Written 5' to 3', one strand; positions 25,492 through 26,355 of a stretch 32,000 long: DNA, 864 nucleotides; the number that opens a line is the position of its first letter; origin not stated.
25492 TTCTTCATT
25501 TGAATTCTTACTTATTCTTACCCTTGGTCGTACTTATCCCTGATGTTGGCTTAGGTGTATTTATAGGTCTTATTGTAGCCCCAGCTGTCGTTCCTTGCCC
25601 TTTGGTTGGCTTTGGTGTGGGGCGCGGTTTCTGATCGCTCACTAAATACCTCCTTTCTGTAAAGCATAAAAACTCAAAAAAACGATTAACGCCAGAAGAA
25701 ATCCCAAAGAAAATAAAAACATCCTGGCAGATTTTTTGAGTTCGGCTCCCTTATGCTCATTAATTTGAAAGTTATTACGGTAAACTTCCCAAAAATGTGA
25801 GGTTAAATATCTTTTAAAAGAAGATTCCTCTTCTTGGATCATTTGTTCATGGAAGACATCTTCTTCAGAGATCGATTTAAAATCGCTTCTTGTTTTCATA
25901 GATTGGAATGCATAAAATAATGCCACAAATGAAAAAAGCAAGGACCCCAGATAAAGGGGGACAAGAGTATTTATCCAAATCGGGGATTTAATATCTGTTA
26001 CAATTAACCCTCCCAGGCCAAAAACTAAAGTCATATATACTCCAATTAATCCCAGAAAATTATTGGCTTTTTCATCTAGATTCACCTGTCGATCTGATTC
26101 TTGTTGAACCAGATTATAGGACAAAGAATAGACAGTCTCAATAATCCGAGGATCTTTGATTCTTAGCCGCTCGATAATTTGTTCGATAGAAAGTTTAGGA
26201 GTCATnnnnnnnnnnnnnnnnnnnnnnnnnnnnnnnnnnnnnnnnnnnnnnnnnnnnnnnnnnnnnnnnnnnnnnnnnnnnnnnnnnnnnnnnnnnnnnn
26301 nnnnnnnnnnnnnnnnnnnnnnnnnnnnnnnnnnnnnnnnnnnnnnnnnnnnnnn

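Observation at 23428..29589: SIR2-HerA defence pair heads a tightly coupled nine-gene minus-strand array rather than the usual two-gene unit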

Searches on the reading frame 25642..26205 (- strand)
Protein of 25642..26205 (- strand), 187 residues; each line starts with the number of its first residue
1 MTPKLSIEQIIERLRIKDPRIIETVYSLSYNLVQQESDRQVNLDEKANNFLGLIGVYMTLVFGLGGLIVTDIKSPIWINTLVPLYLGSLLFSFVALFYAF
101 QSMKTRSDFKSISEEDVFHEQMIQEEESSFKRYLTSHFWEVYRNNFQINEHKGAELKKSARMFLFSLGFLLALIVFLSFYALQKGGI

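Call 3: search_protein_families(library=pfam, proteins=[window:25642-26205:-], max_evalue=0.1)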
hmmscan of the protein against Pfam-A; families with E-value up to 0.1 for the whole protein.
window:25642-26205:- (187 aa): 2 families
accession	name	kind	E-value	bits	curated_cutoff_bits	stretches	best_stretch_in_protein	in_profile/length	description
PF24838.2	8xMP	-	0.017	15.4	30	1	30-169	4-125/136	Octameric membrane protein family (8xMP)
PF00335.26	Tetraspanin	-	0.083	13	32.1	0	31-146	30-124/225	Tetraspanin family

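Call 4: search_protein_families(library=padloc, proteins=[window:25642-26205:-], max_evalue=0.1)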
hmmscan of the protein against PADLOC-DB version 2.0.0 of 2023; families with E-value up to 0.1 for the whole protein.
window:25642-26205:- (187 aa): 0 families

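Call 8: search_protein_families(library=ncbifam, proteins=[window:25642-26205:-], max_evalue=0.1)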
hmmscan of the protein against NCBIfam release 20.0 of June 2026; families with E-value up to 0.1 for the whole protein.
window:25642-26205:- (187 aa): 0 families

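Call 25: find_homologous_proteins(query=window:25642-26205:-)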
Query window:25642-26205:- (187 aa): 3 proteins with E <= 0.001 among 348 candidates.
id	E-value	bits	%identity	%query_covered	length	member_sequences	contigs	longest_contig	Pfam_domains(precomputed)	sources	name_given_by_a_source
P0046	1.0e-115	402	100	100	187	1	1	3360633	-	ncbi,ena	-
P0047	4.1e-95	335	81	99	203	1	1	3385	-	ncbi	-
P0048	4.0e-79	283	71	98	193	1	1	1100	PF18967.6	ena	-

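Call 27: find_encoding_contigs(protein=P0047, flank=10000, max_places=3)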
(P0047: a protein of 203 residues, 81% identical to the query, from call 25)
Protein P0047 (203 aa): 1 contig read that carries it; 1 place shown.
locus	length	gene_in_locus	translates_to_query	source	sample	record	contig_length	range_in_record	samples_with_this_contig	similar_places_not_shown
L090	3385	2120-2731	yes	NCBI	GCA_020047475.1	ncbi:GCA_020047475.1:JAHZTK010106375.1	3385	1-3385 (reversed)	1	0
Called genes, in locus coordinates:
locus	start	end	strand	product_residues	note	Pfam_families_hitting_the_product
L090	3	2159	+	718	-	?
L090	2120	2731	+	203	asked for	-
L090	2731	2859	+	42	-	-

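Call 28: find_encoding_contigs(protein=P0048, flank=10000, max_places=3)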
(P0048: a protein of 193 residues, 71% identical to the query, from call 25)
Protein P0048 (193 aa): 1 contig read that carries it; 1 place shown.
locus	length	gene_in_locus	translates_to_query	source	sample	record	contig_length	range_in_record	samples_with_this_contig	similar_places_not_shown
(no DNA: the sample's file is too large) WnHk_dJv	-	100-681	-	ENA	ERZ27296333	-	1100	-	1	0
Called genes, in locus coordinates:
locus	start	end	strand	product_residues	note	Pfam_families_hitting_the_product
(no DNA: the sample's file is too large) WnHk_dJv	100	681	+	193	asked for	PF18967:PycTM (weak)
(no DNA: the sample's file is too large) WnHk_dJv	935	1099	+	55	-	?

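Call 29: search_protein_families(library=pfam, proteins=[P0047, P0048, window:25642-26205:-], max_evalue=10)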
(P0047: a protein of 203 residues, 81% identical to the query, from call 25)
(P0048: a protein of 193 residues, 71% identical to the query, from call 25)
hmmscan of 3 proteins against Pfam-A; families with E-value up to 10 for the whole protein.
P0047 (203 aa): 7 families
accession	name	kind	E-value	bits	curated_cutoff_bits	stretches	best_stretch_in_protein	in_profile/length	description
PF24838.2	8xMP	-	0.0026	18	30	1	46-192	4-132/136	Octameric membrane protein family (8xMP)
PF23998.1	BTB_BTBDG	-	0.026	15.2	27.9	1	11-46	49-84/122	BTBDG BTB/POZ domain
PF07242.16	DUF1430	-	0.037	14.7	28.2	1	150-198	14-62/100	Protein of unknown function (DUF1430)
PF04103.21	CD20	-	0.05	14.1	27.9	1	74-169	40-128/156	CD20-like family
PF15176.11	LRR19-TM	-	0.11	13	27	1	59-98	10-46/115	Leucine-rich repeat family 19 TM domain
PF07884.19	VKOR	-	0.16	12.6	27.5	1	55-118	49-111/134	Vitamin K epoxide reductase family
PF00335.26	Tetraspanin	-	0.36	10.9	32.1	1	53-134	36-104/225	Tetraspanin family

P0048 (193 aa): 6 families
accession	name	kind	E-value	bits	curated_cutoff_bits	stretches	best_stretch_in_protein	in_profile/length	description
PF24838.2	8xMP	-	0.011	16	30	1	35-184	4-133/136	Octameric membrane protein family (8xMP)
PF00335.26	Tetraspanin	-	0.021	14.9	32.1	1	51-151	45-124/225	Tetraspanin family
PF07242.16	DUF1430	-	0.045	14.5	28.2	1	141-186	16-61/100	Protein of unknown function (DUF1430)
PF11992.13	TgpA_N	-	0.089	12.2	30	1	61-182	107-181/333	TgpA N-terminal domain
PF07884.19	VKOR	-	0.19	12.3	27.5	1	50-106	55-110/134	Vitamin K epoxide reductase family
PF20990.2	DUF2207_C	-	4.6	7.3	33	1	29-113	109-194/247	Predicted membrane protein (DUF2207) C-terminal domain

window:25642-26205:- (187 aa): 3 families
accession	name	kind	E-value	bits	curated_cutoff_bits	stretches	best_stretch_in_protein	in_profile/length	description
PF24838.2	8xMP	-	0.017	15.4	30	1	30-169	4-125/136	Octameric membrane protein family (8xMP)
PF00335.26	Tetraspanin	-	0.083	13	32.1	1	31-146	30-124/225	Tetraspanin family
PF13273.12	DUF4064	-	0.25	12.1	32.1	1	46-71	3-28/102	Protein of unknown function (DUF4064)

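Call 31: search_protein_families(library=pfam, proteins=[L090:3-2159:+], max_evalue=1)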
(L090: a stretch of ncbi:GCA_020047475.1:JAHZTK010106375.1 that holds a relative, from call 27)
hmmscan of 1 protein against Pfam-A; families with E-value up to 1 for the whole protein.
L090:3-2159:+ (718 aa): 0 families

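Call 32: search_protein_families(library=padloc, proteins=[L090:3-2159:+, P0047], max_evalue=1)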
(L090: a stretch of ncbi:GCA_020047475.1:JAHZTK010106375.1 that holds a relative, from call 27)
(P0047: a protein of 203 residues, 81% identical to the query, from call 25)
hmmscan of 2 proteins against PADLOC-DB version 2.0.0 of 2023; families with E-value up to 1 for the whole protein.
L090:3-2159:+ (718 aa): 1 family
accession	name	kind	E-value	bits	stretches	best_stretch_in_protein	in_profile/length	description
PDLC04166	Dsr1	-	1.8e-55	186.3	1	33-711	585-1225/1227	-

P0047 (203 aa): 1 family
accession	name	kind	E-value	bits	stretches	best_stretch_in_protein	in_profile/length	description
PDLC02365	PycTM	-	0.037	12.4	1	56-148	16-111/165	-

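Call 36: find_related_loci(query=A1, collection=metagenome_contigs, flank=10000)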
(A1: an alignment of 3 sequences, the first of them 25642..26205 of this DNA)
Query A1 (187 aa) in metagenome_contigs; peptide patterns used: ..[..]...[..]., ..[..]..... (x = any residue, [..] = any of these).
314 stretches matched a pattern, but none encodes a relative of the query by tblastn (E <= 1e-3).

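Call 37: find_related_loci(query=A1, collection=viral_contigs, flank=10000)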
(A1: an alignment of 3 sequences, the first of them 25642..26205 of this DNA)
Query A1 (187 aa) in viral_contigs; peptide patterns used: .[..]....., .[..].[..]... (x = any residue, [..] = any of these).
74 stretches matched a pattern, but none encodes a relative of the query by tblastn (E <= 1e-3).

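Call 50: search_protein_representatives(alignment_id=A1)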
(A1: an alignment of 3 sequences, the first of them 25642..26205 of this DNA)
Query: 3 sequences, 192 profile positions. Proteins with E-value up to 0.001 (for the whole library): 417; up to 1e-10: 158; up to 1e-30: 15. The best 150 are listed.
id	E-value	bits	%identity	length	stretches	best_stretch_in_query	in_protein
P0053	1.3e-55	204.5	-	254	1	7-191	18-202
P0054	1.4e-54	201.1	-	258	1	6-192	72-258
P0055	8.6e-54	198.5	-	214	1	3-191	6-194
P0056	9.5e-41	156.0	-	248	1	9-191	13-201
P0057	2.5e-39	151.4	-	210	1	8-191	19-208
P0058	2.7e-39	151.2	-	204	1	6-191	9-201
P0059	2.9e-39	151.1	-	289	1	3-185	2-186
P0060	5.5e-39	150.2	-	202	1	4-190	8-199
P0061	6.8e-39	149.9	-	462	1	8-183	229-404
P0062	2.1e-38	148.4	-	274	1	7-190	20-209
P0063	1.2e-36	142.6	-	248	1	4-190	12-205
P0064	2.7e-35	138.2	-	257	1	7-190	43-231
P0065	5.8e-35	137.1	-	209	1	3-179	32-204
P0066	7.7e-35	136.7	-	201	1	9-184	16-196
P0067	3.9e-32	127.9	-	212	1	5-191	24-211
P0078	3.8e-22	95.3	-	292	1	5-185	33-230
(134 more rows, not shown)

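Call 54: search_protein_families(library=pfam, alignment_id=A3, max_evalue=0.001)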
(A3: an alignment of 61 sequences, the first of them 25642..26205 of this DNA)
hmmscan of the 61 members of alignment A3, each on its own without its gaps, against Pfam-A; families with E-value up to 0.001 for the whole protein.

A. member 1, window:25642-26205:- (187 aa): 0 families

B. families by the number of members that match (of 61 scanned): 3 families
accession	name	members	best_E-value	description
PF07332.16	Phage_holin_3_6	1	6e-05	Putative Actinobacterial Holin-X, holin superfamily III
PF15706.10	TMEM132_C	1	0.00034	TMEM132 C-terminal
PF11683.13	DUF3278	1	0.00086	Protein of unknown function (DUF3278)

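Call 57: find_related_loci(query=A4, collection=metagenome_contigs, flank=10000)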
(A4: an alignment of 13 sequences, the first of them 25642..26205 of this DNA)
Query A4 (187 aa) in metagenome_contigs; peptide patterns used: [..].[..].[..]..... (x = any residue, [..] = any of these).
168 stretches matched a pattern; 15 encode a relative of the query (tblastn E <= 1e-3); 15 distinct loci.
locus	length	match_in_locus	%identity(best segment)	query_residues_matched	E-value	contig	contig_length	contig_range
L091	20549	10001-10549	40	5-187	3e-50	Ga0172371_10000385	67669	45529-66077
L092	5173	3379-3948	37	5-186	5e-42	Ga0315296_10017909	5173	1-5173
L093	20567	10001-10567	35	5-187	5e-39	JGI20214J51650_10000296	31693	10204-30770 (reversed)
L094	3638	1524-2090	38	5-187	2e-38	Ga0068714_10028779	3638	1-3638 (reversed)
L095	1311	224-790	38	5-187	2e-39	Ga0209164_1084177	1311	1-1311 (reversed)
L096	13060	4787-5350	38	5-186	1e-35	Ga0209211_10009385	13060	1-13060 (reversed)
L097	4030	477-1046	38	5-185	3e-35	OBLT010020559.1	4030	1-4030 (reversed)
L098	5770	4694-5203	33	5-177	5e-32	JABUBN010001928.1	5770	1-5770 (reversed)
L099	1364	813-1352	31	8-186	8e-31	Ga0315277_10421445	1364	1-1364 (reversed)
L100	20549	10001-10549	40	5-187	3e-50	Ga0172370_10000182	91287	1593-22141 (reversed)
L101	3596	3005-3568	28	3-179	5e-19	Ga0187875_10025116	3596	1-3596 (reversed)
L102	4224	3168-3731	28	3-179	5e-19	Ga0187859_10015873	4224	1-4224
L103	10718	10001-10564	28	3-179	5e-19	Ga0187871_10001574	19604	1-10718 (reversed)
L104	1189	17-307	31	93-179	4e-13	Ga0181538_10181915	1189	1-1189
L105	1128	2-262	32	103-179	2e-11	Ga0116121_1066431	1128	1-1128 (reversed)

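Call 62: search_protein_families(library=pfam, proteins=[L091:4073-6316:+, L091:6335-7690:+, L091:7870-9243:+, L093:7650-9098:+, L096:1503-4727:+, L092:922-2085:+, L092:2558-3046:+, L098:2162-3469:+, L098:3879-4577:+, L103:5100-6806:+], max_evalue=0.001)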
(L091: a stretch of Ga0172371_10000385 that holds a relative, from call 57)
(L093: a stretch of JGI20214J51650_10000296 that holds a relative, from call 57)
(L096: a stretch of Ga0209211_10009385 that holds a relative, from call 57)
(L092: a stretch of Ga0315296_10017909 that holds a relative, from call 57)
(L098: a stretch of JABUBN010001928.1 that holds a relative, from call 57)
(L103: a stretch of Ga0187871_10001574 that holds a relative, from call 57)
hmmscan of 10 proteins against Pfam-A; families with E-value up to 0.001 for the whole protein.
L091:4073-6316:+ (747 aa): 3 families
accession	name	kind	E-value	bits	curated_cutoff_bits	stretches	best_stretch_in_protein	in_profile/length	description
PF14457.11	Prok-E2_A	-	8.2e-23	81.1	25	1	52-172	34-155/163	Prokaryotic E2 family A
PF00899.27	ThiF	-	7.1e-16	58.5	28.1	1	365-479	20-129/238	ThiF family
PF14464.11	Prok-JAB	-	3.5e-14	53.1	25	1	618-735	4-103/114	Prokaryotic homologs of the JAB domain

L091:6335-7690:+ (451 aa): 1 family
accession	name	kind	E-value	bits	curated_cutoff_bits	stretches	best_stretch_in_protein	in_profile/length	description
PF01734.28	Patatin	-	7.4e-16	59.3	27.7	1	8-252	1-185/191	Patatin-like phospholipase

L091:7870-9243:+ (457 aa): 4 families
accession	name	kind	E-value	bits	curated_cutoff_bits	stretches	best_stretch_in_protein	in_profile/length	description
PF13749.12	HATPase_c_4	-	9.2e-21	74.1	26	1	287-369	6-89/89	Putative ATP-dependent DNA helicase recG C-terminal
PF04326.19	SLFN_AlbA_2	-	4.1e-19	69.7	25.3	1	9-119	1-117/118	Schlafen, AlbA_2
PF13412.12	HTH_24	-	9.2e-08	32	21.9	1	398-443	3-48/48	Winged helix-turn-helix DNA-binding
PF01978.25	TrmB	-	0.00054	20.2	25.6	0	409-445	19-55/68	Sugar-specific transcriptional regulator TrmB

L093:7650-9098:+ (482 aa): 12 families
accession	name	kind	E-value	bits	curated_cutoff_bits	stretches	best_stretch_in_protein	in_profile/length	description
PF13418.12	Kelch_4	-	6e-39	132.2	21.6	2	148-197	1-46/49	Galactose oxidase, central domain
PF13964.12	Kelch_6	-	8.1e-24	83.2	25.3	1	151-202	3-50/50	Kelch motif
PF01344.31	Kelch_1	-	1.2e-22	79.5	20.1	0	157-196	9-43/46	Kelch motif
PF24681.1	Kelch_KLHDC2_KLHL20_DRC7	-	3.5e-21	76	50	2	152-367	2-221/221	KLHDC2/KLHL20/DRC7 Kelch-repeats domain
PF13415.12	Kelch_3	-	6.8e-21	74.4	22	1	160-209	2-47/48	Galactose oxidase, central domain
PF24981.1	Beta-prop_ATRN-LZTR1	-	5.6e-19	68.9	50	2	102-223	95-222/289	Attractin/LZTR1 beta-propeller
PF07646.21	Kelch_2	-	1.1e-17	63.4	21.3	0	204-246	3-46/48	Kelch motif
PF07250.17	Glyoxal_oxid_N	-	3.8e-10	39.9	37.5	0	150-222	68-137/243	Glyoxal oxidase N-terminus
PF25210.1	Kelch_FKB95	-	2.1e-09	37.9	70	0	175-270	53-150/268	FKB95, Kelch-repeats domain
PF18755.6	RAMA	-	2.3e-09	37.6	35.2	0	101-129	45-74/107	Restriction Enzyme Adenine Methylase Associated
PF17164.10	DUF5122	-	3.6e-05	24.4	27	0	211-222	2-13/36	Domain of unknown function (DUF5122) beta-propeller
PF02698.23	DUF218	-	4.1e-05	23.9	27.6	0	294-327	11-44/133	DUF218 domain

L096:1503-4727:+ (1074 aa): 32 families (the best 25 are shown)
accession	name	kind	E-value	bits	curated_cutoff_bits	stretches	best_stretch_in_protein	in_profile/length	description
PF13424.12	TPR_12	-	1.6e-52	176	30.1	3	799-868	3-74/77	Tetratricopeptide repeat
PF07719.23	TPR_2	-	1.9e-38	127.8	27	5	959-988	1-30/34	Tetratricopeptide repeat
PF13176.12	TPR_7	-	8.4e-38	125.7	27.9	4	961-995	1-35/36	Tetratricopeptide repeat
PF00515.34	TPR_1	-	1.3e-33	113.8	27.8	4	959-989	1-31/34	Tetratricopeptide repeat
PF12770.12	CHAT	-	2.4e-30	106.4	24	1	89-337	19-270/289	CHAT domain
PF13181.12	TPR_8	-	9.1e-23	78.9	25.7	2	920-949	2-31/34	Tetratricopeptide repeat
PF13374.12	TPR_10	-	1.3e-22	79.5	27.5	0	958-994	1-38/42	Tetratricopeptide repeat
PF13414.12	TPR_11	-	3.7e-18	65.4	26.8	1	966-990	1-25/42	TPR repeat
PF13432.12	TPR_16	-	1.2e-14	54.8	32.7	0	965-987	37-59/65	Tetratricopeptide repeat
PF13428.12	TPR_14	-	1.2e-14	53.8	23.5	0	960-987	2-29/44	Tetratricopeptide repeat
PF24885.1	TPR_NPHP3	-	3.7e-14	53.1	100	1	878-990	98-214/239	Nephrocystin-3 TPR domain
PF17874.7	TPR_MalT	-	3.9e-14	53.1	45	1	883-1019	44-181/336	MalT-like TPR region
PF13174.12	TPR_6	-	2.1e-13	50.4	26.3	0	963-984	4-25/33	Tetratricopeptide repeat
PF14938.12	SNAP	-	1.2e-12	48.3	25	2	891-1022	47-178/282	Soluble NSF attachment protein, SNAP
PF13431.12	TPR_17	-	7.8e-09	35.6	24.4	0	959-980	13-34/34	Tetratricopeptide repeat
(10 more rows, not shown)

L092:922-2085:+ (387 aa): 0 families

L092:2558-3046:+ (162 aa): 0 families

L098:2162-3469:+ (435 aa): 2 families
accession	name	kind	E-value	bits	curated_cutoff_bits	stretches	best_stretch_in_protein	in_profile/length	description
PF04055.27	Radical_SAM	-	4.8e-19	69.6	29.5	1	103-246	1-151/166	Radical SAM superfamily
PF13353.11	Fer4_12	-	1.3e-07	32.4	22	1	106-211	12-119/137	4Fe-4S single cluster domain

L098:3879-4577:+ (232 aa): 0 families

L103:5100-6806:+ (568 aa): 2 families
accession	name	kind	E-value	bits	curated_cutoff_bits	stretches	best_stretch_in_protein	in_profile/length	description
PF00004.35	AAA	-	9.5e-29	100.9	21.2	1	315-445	1-130/131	ATPase family associated with various cellular activities (AAA)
PF17862.7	AAA_lid_3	-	0.00086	19.3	27.2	0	479-514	9-43/45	AAA+ lid domain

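Call 63: search_protein_families(library=padloc, proteins=[L091:4073-6316:+, L091:6335-7690:+, L091:7870-9243:+, L093:7650-9098:+, L096:1503-4727:+, L092:922-2085:+, L092:2558-3046:+, L098:2162-3469:+, L098:3879-4577:+, L103:5100-6806:+], max_evalue=0.001)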
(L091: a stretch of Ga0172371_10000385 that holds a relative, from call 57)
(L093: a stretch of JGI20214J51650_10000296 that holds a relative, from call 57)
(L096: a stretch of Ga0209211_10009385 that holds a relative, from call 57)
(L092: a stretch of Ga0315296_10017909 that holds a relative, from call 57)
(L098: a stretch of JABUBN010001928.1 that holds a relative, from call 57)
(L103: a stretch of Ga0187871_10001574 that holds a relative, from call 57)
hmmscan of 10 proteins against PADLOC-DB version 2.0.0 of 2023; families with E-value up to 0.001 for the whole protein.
L091:4073-6316:+ (747 aa): 55 families (the best 25 are shown)
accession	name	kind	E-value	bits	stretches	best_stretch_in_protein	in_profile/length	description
PDLC00835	E1-E2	-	1.8e-30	104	2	365-475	373-478/778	E1-E2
PDLC00827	E1-E2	-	1.6e-28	97.6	1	365-734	332-687/711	E1-E2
PDLC00890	JAB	-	5.2e-25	85.8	1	605-737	5-135/157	JAB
PDLC00855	E1-E2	-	5.8e-24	83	1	363-477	300-415/579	E1-E2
PDLC00848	E1-E2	-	1.6e-23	80.8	1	233-474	253-479/607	E1-E2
PDLC00889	JAB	-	4.2e-23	79.8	1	624-735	33-141/168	JAB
PDLC00839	E1-E2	-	1.6e-19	67.6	1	364-481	369-482/602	E1-E2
PDLC00844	E1-E2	-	7.8e-19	65.7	1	364-478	275-385/489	E1-E2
PDLC00856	E1-E2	-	1.7e-18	64.5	1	363-471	320-423/573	E1-E2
PDLC00896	JAB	-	1.5e-15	55.3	1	602-743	3-142/159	JAB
PDLC00838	E1-E2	-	5.1e-15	52.6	2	363-425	319-381/736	E1-E2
PDLC00847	E1-E2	-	1.3e-14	51.5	1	365-475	286-391/523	E1-E2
PDLC00852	E1-E2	-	3.4e-14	50.4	1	365-475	326-439/546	E1-E2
PDLC00902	JAB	-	3.5e-14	50.8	1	606-739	10-140/159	JAB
PDLC00836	E1-E2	-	6.2e-14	49.5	1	365-483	341-456/602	E1-E2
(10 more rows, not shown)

L091:6335-7690:+ (451 aa): 0 families

L091:7870-9243:+ (457 aa): 5 families
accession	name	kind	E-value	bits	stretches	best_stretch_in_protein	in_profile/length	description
PDLC02402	Aga_SIR2-PNTD1-PNTD2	-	8.2e-17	58.6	1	192-418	373-606/876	Class I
PDLC02418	Aga_SIR2-Kinase-PNTD1-PNTD2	-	1.6e-12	44.4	1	262-382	321-453/756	Class I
PDLC02394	pAgo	-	3.6e-07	26.3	1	20-329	51-387/1121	-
PDLC01850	CARF3--CARF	-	1.4e-05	23.1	1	390-449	137-196/209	-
PDLC01044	Csa3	-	0.00026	18.9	1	389-443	129-180/194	Type I-A associated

L093:7650-9098:+ (482 aa): 0 families

L096:1503-4727:+ (1074 aa): 5 families
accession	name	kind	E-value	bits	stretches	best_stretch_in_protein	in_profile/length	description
PDLC01169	TPR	-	1.5e-30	104.4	3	921-1053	111-241/252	TPR repeats containing protein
PDLC02016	SAVED_CHAT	-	4.9e-07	27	1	187-320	122-251/498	-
PDLC01078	C3a156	-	5.2e-05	21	0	902-1015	66-176/268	oxidoreductase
PDLC03969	TmtA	-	5.7e-05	18.8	0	823-881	697-758/1563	-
PDLC01171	TPR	-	0.00014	19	0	879-1051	141-305/504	TPR repeats containing protein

L092:922-2085:+ (387 aa): 0 families

L092:2558-3046:+ (162 aa): 0 families

L098:2162-3469:+ (435 aa): 3 families
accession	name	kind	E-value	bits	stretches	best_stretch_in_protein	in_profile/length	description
PDLC02903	pVip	-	3.5e-18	64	1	103-222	4-116/257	Viperins not associated with kinases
PDLC02904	pVip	-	1.3e-16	58.9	1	103-230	7-133/262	Viperins associated with kinases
PDLC02905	pVip-kinase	-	9.5e-07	26.4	1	73-212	158-298/474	Viperin-kinase fusion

L098:3879-4577:+ (232 aa): 0 families

L103:5100-6806:+ (568 aa): 5 families
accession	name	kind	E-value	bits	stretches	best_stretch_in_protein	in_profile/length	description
PDLC02196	IetA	-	3.3e-21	74.2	1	302-518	112-318/374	-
PDLC02195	IetA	-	6.8e-13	46.7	1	302-497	127-313/395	-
PDLC04232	IetA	-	1.4e-12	45.7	1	304-493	108-289/330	-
PDLC04231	IetA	-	8.1e-08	30.4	1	305-410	110-212/262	-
PDLC00915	TRIP13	-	1.1e-05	23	1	316-522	67-292/302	TRIP13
